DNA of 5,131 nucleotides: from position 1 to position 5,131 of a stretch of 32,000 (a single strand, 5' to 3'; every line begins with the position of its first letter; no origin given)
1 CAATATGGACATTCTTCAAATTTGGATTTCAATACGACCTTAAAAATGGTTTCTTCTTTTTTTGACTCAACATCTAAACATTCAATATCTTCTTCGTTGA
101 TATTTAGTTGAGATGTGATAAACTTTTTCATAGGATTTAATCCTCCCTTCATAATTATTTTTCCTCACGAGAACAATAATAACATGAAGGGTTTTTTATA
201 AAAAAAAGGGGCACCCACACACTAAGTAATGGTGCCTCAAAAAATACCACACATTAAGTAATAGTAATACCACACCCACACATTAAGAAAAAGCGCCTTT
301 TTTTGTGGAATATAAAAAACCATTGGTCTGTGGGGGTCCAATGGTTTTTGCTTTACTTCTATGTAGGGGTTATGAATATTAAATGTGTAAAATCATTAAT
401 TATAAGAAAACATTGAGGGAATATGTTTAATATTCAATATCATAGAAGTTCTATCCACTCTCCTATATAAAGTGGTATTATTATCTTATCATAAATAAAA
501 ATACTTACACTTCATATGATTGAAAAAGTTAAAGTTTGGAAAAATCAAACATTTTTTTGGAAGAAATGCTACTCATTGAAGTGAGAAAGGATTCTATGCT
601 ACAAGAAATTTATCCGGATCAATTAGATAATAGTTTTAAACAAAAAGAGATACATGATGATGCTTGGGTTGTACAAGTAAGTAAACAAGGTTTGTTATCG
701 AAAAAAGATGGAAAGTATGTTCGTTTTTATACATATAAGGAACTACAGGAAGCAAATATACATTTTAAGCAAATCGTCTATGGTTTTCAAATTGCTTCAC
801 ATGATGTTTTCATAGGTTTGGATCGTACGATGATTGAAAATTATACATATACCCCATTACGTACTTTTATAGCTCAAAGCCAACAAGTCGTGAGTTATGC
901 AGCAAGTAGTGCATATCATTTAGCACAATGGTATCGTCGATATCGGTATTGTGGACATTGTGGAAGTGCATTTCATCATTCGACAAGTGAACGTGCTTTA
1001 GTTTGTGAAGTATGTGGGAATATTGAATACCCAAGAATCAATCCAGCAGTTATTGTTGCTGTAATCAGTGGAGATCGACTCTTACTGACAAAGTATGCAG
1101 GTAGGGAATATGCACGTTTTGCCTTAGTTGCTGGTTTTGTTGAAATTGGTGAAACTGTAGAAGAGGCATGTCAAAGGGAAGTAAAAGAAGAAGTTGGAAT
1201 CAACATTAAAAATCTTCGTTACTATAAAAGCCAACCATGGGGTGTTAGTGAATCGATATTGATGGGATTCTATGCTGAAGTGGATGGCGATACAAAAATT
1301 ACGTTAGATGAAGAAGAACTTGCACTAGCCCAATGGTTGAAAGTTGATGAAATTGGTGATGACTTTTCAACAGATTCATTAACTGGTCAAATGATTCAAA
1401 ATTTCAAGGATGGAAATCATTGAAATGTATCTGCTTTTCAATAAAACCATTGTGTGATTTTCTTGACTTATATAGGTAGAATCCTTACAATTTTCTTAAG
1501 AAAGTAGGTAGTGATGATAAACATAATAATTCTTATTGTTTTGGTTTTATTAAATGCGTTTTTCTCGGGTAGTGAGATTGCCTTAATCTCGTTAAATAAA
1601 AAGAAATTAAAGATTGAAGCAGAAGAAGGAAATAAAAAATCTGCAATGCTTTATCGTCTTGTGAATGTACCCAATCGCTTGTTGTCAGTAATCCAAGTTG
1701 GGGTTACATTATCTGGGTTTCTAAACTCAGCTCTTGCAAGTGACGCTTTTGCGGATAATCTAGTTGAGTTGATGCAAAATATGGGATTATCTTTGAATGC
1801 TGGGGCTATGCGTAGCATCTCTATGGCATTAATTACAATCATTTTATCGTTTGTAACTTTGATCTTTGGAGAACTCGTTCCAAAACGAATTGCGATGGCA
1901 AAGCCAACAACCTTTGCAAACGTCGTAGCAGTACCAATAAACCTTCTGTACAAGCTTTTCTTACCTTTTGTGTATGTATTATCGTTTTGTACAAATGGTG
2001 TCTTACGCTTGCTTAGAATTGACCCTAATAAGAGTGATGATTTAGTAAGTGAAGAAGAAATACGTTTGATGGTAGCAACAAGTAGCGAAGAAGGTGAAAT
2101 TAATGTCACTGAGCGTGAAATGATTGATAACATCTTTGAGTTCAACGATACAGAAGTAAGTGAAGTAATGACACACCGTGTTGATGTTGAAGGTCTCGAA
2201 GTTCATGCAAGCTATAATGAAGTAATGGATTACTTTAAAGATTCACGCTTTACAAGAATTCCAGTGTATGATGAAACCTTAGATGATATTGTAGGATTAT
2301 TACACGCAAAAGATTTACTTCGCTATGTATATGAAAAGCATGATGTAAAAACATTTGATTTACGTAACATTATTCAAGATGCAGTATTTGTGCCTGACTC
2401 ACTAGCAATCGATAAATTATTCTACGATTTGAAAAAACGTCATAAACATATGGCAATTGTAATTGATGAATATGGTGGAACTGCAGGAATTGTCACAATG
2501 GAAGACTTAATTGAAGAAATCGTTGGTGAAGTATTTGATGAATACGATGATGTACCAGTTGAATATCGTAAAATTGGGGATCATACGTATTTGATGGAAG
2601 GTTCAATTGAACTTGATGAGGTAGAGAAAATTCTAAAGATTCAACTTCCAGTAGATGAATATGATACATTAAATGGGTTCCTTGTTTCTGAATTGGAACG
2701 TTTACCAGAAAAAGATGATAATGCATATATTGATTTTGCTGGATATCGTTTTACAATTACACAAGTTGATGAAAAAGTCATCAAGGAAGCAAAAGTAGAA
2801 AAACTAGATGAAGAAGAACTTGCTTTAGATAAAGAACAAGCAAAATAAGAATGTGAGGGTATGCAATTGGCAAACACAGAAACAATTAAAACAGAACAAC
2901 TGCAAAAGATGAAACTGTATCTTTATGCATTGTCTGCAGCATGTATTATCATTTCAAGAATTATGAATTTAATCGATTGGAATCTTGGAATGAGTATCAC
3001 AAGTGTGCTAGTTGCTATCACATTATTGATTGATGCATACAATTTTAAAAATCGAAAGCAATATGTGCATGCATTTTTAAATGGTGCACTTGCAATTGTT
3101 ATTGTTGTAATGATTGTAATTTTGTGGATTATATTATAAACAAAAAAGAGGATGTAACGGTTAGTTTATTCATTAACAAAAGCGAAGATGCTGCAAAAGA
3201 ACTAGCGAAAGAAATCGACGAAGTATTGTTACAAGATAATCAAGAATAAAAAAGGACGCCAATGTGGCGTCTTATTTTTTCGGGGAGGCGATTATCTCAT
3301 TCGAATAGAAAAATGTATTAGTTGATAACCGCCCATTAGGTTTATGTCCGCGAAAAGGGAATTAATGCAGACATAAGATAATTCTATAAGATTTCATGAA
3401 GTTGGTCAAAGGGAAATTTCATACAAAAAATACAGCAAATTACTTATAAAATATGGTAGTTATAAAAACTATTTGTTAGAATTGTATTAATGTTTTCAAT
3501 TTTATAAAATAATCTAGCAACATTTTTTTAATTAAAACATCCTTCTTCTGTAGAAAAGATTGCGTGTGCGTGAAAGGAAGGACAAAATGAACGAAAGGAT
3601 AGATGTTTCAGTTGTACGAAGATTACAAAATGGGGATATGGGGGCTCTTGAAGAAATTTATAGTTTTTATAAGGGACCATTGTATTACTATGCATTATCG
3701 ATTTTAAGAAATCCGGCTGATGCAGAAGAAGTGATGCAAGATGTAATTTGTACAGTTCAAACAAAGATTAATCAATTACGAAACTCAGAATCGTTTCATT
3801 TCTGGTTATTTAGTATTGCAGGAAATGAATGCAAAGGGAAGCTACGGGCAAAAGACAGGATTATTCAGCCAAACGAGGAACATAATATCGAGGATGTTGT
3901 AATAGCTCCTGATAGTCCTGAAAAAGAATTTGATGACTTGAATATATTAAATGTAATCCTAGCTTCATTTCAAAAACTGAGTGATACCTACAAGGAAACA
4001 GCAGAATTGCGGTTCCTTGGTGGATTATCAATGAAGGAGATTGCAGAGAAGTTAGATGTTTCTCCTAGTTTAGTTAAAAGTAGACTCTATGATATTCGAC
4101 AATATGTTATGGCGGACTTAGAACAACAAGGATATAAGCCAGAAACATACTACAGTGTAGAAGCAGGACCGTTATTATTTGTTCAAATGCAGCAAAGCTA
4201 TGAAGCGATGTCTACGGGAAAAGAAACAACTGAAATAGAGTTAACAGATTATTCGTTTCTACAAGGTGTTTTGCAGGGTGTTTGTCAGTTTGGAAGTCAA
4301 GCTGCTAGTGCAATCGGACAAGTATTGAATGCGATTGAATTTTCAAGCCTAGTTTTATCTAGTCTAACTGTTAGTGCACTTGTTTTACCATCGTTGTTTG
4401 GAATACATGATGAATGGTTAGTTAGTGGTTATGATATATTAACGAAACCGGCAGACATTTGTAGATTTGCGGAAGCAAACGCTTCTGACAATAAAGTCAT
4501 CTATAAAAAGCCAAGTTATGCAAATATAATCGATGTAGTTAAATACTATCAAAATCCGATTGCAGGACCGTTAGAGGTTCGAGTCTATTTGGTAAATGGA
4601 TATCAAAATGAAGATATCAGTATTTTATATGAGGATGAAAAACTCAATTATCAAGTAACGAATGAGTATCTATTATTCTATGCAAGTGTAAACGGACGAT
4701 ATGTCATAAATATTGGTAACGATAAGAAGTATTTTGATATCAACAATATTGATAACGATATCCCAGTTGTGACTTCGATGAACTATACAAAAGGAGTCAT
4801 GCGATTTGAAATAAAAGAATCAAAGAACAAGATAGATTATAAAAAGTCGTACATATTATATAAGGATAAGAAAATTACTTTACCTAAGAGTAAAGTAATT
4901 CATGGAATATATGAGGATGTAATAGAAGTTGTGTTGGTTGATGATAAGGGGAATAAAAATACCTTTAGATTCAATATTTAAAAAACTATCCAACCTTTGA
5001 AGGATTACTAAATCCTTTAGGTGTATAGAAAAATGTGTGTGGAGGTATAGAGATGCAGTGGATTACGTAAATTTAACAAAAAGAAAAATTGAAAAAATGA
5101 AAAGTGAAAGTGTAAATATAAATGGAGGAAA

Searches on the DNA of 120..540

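Call 88: search_rna_families(source=window, start=120, end=540, threshold=evalue, max_evalue=1)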
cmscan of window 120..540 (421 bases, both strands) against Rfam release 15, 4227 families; matches with E-value up to 1: 3.
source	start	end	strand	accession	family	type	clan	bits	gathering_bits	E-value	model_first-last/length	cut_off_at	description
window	256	353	+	RF02449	ncr1015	Gene; sRNA;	-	24.6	60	0.25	1-121/121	no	Bacillus sRNA ncr1015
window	429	492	-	RF02780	PutA_thermometer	Cis-reg; thermoregulator;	-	19.9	51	0.39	1-72/72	no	PutA 5' UTR thermometer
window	170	212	+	RF01675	CrcZ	Gene; sRNA;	-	14.2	95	0.097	1-398/398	no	Pseudomonas sRNA CrcZ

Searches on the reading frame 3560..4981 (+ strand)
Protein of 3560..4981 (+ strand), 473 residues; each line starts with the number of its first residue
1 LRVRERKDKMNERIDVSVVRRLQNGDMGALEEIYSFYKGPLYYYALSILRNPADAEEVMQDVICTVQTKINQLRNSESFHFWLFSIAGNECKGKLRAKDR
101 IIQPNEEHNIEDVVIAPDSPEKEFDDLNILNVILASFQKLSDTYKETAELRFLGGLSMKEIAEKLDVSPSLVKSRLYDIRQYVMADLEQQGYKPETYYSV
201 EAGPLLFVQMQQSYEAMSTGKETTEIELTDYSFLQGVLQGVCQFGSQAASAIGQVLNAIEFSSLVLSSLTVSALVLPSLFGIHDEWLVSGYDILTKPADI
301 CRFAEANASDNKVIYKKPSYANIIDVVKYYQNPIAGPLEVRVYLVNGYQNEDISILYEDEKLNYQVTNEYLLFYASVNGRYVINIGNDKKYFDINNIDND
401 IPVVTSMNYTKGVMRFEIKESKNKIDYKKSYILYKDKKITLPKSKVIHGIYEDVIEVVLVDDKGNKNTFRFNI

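Call 10: search_protein_families(library=pfam, proteins=[window:3560-4981:+], max_evalue=0.01)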
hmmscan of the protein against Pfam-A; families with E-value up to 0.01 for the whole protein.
window:3560-4981:+ (473 aa): 5 families
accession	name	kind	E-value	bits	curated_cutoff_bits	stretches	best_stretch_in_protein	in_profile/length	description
PF04542.20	Sigma70_r2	-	2.6e-10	40.4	24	1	37-100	5-70/71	Sigma-70 region 2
PF08281.18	Sigma70_r4_2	-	1.2e-08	34.9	25.7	1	133-180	4-51/54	Sigma-70, region 4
PF07638.17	Sigma70_ECF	-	1.4e-08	35.3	21.1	1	118-187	116-183/185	ECF sigma factor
PF04545.22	Sigma70_r4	-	0.00017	21.4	24.1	1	139-176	4-41/50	Sigma-70, region 4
PF13412.12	HTH_24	-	0.0016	18.4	21.9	1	154-176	16-38/48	Winged helix-turn-helix DNA-binding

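Call 11: search_protein_families(library=ncbifam, proteins=[window:3560-4981:+], max_evalue=0.01)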
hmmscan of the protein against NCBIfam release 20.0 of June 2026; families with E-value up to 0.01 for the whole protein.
window:3560-4981:+ (473 aa): 75 families (the best 25 are shown)
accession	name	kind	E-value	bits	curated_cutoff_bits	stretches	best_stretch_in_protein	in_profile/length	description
TIGR02937.1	sigma70-ECF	superfamily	1.2e-24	86.8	42.9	1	29-181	2-159/165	sigma-70 family RNA polymerase sigma factor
NF008888.0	PRK11922.1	equivalog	2.6e-23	82.9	204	1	4-190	6-199/231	RNA polymerase sigma factor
NF009166.1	PRK12513.1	equivalog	2e-22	79.8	206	1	10-177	4-176/193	RNA polymerase sigma factor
TIGR02985.1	Sig70_bacteroi1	subfamily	2.5e-20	73.3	126.4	1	30-177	3-152/162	RNA polymerase sigma-70 factor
NF007223.0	PRK09641.1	equivalog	9.2e-20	71.3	209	1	14-188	4-185/187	RNA polymerase sigma factor SigW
TIGR02950.1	SigM_subfam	subfamily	3.9e-18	65.8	147.95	1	30-182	2-153/159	RNA polymerase sigma factor, SigM family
NF007215.0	PRK09637.1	equivalog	6.3e-18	65.4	212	1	30-181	3-148/181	RNA polymerase sigma factor SigZ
TIGR02948.1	SigW_bacill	equivalog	7.2e-17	62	243.1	1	13-181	3-178/187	RNA polymerase sigma factor SigW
TIGR02939.1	RpoE_Sigma70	equivalog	1.1e-16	61.4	236.15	1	11-185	3-184/190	RNA polymerase sigma factor RpoE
NF009168.0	PRK12515.1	subfamily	1.1e-16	60.9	236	1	14-193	8-185/189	RNA polymerase sigma factor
NF058625.1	sigma_PG0214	equivalog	1.6e-16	60.5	130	1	37-190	13-164/170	GFO_1088 family ECF-type sigma factor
NF009172.0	PRK12519.1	subfamily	3.2e-16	59.5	222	1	5-175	6-177/194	RNA polymerase sigma factor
TIGR02959.1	SigZ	equivalog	4.4e-16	59.2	168.65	1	37-183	4-144/170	RNA polymerase sigma factor SigZ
TIGR02952.1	Sig70_famx2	equivalog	5.1e-16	59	206.45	1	19-175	2-158/170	ECF subfamily RNA polymerase sigma factor, BldN family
NF007216.0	PRK09638.1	equivalog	5.1e-16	58.9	194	1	16-191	6-178/180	RNA polymerase sigma factor SigY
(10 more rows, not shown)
